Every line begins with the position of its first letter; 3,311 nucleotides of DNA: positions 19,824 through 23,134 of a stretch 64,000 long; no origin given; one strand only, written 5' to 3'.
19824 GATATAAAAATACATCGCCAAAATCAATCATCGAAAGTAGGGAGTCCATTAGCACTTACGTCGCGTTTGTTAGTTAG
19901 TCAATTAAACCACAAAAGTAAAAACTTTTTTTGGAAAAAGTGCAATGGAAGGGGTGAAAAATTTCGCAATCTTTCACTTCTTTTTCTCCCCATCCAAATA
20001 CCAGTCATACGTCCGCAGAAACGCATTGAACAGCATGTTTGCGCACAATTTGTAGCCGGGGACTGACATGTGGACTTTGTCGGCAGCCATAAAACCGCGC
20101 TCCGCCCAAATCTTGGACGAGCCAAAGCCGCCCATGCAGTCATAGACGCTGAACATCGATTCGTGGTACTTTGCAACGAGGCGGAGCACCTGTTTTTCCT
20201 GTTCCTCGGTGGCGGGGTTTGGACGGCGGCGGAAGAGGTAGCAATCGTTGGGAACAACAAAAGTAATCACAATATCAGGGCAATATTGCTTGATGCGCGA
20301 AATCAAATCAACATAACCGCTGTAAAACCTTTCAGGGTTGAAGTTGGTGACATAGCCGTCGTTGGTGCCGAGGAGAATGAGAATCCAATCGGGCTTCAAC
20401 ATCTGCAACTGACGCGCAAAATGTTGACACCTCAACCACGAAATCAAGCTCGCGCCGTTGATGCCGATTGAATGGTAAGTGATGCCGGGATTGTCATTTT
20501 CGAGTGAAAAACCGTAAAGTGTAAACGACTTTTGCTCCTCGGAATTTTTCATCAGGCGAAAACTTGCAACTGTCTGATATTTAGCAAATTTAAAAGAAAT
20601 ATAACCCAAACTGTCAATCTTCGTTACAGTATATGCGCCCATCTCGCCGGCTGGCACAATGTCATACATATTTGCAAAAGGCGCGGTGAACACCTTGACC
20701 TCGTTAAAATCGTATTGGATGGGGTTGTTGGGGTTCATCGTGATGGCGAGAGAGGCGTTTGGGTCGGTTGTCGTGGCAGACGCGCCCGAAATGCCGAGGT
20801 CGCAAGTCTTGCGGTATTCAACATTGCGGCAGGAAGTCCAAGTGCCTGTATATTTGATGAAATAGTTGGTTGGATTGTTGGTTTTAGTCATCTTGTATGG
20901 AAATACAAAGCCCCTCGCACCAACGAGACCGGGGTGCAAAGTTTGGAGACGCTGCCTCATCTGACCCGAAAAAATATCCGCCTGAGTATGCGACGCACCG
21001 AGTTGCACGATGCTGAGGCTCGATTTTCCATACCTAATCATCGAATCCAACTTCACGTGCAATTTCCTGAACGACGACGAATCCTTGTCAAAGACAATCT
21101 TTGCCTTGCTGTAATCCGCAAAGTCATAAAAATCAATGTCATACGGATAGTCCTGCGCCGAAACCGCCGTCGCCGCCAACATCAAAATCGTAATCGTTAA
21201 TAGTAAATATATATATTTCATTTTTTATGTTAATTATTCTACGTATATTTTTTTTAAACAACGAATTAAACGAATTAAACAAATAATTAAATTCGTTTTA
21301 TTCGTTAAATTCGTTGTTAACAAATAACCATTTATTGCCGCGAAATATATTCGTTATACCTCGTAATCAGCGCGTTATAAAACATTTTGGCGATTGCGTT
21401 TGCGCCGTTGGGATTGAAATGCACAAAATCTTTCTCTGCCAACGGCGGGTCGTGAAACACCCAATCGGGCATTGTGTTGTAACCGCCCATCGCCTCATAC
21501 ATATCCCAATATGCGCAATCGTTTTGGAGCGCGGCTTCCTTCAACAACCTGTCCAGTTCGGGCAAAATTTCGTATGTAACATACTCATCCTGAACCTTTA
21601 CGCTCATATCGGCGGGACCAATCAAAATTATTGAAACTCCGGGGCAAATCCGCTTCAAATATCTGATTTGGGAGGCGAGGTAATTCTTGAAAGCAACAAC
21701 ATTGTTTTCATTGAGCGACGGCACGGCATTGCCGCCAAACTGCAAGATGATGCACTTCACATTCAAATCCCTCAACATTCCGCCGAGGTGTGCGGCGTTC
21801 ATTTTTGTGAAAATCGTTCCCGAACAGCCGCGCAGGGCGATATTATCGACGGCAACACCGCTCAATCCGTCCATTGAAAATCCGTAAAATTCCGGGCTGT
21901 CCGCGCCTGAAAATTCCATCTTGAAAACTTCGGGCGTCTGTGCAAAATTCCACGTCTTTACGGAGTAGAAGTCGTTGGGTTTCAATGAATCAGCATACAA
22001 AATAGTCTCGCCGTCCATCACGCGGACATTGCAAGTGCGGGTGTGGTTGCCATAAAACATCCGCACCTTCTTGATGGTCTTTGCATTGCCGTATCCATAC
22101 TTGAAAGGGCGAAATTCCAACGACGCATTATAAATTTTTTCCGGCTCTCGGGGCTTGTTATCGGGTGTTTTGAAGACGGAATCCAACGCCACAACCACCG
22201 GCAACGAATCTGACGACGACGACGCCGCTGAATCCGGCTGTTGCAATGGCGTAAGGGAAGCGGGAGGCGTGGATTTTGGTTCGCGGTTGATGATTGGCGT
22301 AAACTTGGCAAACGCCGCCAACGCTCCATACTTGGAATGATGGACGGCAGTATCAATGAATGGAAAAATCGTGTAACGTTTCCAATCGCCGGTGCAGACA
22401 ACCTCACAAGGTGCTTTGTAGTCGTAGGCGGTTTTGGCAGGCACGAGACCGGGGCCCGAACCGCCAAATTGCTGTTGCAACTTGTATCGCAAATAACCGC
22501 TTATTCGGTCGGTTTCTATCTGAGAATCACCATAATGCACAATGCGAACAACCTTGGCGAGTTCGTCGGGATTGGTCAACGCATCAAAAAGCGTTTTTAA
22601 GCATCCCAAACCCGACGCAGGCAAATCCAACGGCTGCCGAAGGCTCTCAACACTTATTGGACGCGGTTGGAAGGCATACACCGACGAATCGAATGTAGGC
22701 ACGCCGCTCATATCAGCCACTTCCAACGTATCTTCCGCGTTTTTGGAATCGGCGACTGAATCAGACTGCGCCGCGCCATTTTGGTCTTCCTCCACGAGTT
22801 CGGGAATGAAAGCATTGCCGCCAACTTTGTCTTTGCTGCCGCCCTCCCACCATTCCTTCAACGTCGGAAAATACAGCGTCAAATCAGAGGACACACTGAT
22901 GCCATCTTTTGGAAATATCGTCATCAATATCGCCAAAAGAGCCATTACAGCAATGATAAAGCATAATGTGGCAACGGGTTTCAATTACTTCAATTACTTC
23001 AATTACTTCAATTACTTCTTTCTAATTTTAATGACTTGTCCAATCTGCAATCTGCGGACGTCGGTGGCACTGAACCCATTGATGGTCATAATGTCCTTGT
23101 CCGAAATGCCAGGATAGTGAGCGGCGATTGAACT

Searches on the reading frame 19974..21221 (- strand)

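Call 4: search_protein_families(library=pfam, proteins=[window:19974-21221:-])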
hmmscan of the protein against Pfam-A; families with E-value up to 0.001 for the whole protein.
window:19974-21221:- (415 aa): 2 families
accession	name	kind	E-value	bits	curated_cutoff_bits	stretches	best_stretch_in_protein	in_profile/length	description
PF13472.12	Lipase_GDSL_2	-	2.2e-11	45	32.9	1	246-392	32-178/178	GDSL-like Lipase/Acylhydrolase family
PF00657.28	Lipase_GDSL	-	7.3e-09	36.5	23.6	1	242-395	31-206/208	GDSL-like Lipase/Acylhydrolase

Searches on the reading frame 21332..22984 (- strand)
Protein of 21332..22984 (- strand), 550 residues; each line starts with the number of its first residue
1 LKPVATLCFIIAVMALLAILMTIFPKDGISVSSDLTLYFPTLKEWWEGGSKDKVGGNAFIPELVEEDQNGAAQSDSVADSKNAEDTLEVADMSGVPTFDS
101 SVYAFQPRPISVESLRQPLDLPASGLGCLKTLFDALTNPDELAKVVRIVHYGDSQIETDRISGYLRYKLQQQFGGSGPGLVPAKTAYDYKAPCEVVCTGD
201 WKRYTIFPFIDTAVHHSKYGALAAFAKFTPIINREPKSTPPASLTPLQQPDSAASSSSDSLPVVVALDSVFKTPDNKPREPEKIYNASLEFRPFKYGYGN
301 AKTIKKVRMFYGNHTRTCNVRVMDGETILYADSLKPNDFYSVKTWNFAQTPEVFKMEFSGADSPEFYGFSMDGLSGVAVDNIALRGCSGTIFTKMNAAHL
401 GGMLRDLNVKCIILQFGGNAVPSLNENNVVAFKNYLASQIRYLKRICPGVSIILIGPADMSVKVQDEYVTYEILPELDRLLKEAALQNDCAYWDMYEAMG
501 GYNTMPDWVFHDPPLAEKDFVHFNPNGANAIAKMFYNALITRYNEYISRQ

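Call 4: search_protein_families(library=pfam, proteins=[window:21332-22984:-])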
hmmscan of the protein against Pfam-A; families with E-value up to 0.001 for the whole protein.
window:21332-22984:- (550 aa): 1 family
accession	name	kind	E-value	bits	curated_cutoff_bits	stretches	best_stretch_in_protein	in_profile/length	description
PF13472.12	Lipase_GDSL_2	-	2e-10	41.9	32.9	1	377-528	33-176/178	GDSL-like Lipase/Acylhydrolase family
